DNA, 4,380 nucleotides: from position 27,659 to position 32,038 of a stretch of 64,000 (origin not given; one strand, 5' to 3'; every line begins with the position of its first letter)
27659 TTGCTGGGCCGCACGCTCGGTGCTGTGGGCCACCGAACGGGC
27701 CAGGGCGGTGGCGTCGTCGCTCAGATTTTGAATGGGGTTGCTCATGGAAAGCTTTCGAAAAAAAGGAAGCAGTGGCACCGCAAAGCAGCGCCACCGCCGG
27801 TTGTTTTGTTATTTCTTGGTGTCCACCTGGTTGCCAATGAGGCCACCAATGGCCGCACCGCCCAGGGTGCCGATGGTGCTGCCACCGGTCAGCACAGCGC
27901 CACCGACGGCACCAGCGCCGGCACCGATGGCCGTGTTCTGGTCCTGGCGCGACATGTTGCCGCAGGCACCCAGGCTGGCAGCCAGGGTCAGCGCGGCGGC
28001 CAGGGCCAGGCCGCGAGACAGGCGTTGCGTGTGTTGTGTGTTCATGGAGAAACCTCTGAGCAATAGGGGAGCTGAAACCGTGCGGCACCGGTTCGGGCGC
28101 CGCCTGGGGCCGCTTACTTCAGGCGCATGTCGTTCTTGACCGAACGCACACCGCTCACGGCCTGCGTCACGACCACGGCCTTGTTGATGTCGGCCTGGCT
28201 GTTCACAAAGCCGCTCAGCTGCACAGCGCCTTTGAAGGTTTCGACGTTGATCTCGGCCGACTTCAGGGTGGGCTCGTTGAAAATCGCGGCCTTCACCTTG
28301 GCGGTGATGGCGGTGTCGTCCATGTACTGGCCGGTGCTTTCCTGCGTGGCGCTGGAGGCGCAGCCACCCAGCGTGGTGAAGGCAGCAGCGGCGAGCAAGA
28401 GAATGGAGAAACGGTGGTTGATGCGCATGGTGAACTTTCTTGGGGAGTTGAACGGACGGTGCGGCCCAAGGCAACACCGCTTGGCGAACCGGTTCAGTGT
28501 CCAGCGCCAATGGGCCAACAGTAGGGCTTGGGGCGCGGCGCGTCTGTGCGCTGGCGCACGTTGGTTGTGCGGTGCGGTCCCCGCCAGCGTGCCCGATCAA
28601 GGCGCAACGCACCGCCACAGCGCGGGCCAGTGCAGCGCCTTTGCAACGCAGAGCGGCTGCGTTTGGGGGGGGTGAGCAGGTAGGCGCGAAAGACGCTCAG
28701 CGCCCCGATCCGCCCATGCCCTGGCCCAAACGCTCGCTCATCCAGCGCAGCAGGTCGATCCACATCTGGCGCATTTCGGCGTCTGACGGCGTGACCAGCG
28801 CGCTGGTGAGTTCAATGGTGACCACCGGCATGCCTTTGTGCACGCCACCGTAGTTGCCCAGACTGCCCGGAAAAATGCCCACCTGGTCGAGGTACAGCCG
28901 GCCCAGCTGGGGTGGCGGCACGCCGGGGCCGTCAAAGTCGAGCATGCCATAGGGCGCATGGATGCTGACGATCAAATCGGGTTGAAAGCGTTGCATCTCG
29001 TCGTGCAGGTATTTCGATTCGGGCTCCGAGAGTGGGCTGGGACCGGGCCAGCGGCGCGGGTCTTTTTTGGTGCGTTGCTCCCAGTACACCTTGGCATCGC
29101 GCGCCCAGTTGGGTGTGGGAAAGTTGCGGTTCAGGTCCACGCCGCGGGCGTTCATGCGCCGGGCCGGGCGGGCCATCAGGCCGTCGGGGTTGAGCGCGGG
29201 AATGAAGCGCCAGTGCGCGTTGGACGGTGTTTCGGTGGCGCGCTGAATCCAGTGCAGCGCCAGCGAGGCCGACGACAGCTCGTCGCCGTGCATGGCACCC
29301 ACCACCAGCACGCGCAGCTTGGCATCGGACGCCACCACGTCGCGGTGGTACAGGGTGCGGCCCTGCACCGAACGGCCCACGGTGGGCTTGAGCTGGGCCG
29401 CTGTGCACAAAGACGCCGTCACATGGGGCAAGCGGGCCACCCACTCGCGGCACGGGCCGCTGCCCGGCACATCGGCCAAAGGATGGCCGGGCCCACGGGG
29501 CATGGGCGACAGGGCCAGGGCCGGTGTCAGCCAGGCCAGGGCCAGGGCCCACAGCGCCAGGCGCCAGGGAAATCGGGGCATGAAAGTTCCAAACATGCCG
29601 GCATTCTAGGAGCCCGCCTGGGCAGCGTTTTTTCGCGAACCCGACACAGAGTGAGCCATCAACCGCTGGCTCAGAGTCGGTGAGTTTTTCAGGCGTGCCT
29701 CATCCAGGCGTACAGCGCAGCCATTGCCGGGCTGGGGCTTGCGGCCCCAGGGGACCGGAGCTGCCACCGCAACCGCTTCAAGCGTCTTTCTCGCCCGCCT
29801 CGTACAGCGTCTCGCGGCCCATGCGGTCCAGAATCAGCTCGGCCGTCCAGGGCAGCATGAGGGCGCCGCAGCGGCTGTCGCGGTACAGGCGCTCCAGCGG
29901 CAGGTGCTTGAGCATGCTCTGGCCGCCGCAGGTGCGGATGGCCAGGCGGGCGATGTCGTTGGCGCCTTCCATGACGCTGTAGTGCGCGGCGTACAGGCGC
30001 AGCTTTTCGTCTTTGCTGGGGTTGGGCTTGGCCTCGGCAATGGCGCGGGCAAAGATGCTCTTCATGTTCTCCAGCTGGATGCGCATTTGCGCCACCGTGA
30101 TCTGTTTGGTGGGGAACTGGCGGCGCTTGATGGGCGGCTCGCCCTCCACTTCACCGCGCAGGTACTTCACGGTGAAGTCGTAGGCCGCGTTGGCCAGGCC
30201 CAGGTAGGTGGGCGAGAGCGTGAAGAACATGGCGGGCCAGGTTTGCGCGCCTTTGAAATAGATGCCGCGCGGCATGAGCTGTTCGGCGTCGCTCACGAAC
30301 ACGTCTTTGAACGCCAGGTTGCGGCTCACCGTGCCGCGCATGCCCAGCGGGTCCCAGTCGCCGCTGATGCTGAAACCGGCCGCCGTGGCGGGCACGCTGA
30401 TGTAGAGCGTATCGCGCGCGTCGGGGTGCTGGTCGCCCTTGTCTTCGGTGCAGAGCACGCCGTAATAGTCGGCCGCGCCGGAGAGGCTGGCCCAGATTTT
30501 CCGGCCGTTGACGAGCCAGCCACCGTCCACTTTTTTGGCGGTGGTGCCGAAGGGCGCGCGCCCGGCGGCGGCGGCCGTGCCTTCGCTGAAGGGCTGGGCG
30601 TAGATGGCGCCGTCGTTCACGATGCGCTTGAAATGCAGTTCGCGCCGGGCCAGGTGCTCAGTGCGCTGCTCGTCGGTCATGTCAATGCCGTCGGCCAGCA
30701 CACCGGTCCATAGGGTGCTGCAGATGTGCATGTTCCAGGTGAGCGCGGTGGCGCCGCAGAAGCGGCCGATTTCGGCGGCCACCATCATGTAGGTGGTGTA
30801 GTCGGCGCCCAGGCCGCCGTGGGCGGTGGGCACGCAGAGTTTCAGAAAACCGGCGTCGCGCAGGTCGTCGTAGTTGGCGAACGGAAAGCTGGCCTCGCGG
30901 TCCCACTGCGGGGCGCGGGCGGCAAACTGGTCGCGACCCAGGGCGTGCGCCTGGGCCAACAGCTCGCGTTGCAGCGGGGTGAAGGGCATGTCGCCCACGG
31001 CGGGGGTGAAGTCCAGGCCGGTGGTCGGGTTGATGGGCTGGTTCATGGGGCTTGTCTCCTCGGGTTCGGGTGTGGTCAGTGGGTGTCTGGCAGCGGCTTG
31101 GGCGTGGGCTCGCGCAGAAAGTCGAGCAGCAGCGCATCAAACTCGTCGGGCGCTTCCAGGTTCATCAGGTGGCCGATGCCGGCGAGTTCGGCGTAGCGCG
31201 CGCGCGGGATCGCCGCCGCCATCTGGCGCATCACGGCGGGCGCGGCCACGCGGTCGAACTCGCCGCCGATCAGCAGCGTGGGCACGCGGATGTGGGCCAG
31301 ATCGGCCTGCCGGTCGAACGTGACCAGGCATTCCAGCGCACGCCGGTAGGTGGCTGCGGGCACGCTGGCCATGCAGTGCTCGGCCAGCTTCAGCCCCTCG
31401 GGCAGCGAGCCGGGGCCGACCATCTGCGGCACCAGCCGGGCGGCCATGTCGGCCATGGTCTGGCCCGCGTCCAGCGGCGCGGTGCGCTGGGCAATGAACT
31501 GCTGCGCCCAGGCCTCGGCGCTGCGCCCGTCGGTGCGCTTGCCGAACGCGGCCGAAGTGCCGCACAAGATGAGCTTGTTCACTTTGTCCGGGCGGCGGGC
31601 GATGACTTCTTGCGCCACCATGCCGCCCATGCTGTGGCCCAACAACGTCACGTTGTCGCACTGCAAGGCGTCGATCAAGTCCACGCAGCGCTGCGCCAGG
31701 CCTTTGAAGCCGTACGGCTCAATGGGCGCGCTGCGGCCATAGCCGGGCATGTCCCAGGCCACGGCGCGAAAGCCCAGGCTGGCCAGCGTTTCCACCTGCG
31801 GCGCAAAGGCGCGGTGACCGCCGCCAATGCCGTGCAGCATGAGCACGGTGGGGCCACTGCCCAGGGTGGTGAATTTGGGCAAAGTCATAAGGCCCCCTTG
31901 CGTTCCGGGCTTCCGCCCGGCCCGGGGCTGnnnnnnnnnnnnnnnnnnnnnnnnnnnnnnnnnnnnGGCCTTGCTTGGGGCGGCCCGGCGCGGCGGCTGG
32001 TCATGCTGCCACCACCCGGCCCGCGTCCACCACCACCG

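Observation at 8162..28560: Nine-site Crp/Fnr-type promoter signature defining a self-contained stress regulon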

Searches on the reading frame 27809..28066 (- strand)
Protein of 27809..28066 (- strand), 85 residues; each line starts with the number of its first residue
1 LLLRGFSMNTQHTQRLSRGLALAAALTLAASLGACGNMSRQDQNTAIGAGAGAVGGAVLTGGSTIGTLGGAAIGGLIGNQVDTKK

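Call 8: search_protein_families(library=pfam, proteins=[window:27809-28066:-], max_evalue=0.01)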
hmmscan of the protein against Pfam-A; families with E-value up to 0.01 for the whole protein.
window:27809-28066:- (85 aa): 2 families
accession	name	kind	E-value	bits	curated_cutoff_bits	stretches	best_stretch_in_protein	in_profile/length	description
PF05433.20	Rick_17kDa_Anti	-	8.2e-07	29.3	24.2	1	44-81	2-42/43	Glycine zipper 2TM domain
PF13488.11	Gly-zipper_Omp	-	0.0018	18.6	25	1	45-84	3-45/46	Glycine zipper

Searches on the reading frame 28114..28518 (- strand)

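Call 8: search_protein_families(library=pfam, proteins=[window:28114-28518:-], max_evalue=0.01)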
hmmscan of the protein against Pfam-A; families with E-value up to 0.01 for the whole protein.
window:28114-28518:- (134 aa): 1 family
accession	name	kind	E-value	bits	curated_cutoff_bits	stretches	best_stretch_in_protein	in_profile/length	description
PF04972.22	BON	-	2.8e-19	69.6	27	1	67-133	1-67/69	BON domain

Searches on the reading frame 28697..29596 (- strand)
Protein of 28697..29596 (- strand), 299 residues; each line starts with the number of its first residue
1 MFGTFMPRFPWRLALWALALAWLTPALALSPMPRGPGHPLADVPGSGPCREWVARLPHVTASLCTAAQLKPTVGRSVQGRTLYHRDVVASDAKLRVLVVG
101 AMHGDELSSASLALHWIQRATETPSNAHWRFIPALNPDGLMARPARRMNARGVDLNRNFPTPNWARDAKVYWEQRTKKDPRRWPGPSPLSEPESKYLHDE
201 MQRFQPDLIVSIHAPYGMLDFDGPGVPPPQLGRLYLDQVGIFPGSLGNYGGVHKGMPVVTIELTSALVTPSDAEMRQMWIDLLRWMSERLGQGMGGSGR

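Call 8: search_protein_families(library=pfam, proteins=[window:28697-29596:-], max_evalue=0.01)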
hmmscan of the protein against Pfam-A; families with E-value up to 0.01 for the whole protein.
window:28697-29596:- (299 aa): 3 families
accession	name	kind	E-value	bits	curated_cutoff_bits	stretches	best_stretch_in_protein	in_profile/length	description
PF00246.29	Peptidase_M14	-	7.1e-17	62.4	21.6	1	72-214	20-183/286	Zinc carboxypeptidase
PF24827.1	AstE_AspA_cat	-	3.1e-07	30.6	25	1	95-162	4-67/192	Succinylglutamate desuccinylase/Aspartoacylase catalytic domain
PF10994.13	DUF2817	-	0.00053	20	23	1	90-160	48-119/341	Protein of unknown function (DUF2817)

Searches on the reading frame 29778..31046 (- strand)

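Call 37: search_protein_families(library=pfam, proteins=[window:29778-31046:-], max_evalue=0.001)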
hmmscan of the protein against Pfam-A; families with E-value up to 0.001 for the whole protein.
window:29778-31046:- (422 aa): 4 families
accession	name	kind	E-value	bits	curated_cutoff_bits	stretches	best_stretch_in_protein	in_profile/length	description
PF02771.21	Acyl-CoA_dh_N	-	6.2e-16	59.2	22.9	1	24-112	2-90/113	Acyl-CoA dehydrogenase, N-terminal domain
PF02770.24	Acyl-CoA_dh_M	-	1.7e-13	51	33.3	1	167-249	17-97/97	Acyl-CoA dehydrogenase, middle domain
PF00441.29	Acyl-CoA_dh_1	-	4.6e-11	43.5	22.4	1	280-394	21-131/150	Acyl-CoA dehydrogenase, C-terminal domain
PF08028.16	Acyl-CoA_dh_2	-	1.6e-09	38.6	22.7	1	277-393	3-125/134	Acyl-CoA dehydrogenase, C-terminal domain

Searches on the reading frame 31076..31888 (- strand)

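Call 37: search_protein_families(library=pfam, proteins=[window:31076-31888:-], max_evalue=0.001)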
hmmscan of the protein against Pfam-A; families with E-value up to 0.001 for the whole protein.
window:31076-31888:- (270 aa): 6 families
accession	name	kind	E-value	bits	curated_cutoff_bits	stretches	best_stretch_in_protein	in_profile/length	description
PF00561.26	Abhydrolase_1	-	1.8e-30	106.9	25.8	1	13-247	1-245/245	alpha/beta hydrolase fold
PF12697.13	Abhydrolase_6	-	1.2e-26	95.2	26.3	1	15-250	1-214/217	Alpha/beta hydrolase family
PF12146.15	Hydrolase_4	-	7.7e-23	81.5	27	1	14-242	6-234/239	Serine aminopeptidase, S33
PF00975.26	Thioesterase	-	3.4e-09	37.7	26.4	1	14-126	2-116/226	Thioesterase domain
PF07819.20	PGAP1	-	1.6e-05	25.2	24.3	1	78-111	91-127/233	PGAP1-like alpha/beta domain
PF20408.4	Abhydrolase_11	-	9.9e-05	22.6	27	0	14-110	4-106/193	Alpha/beta hydrolase domain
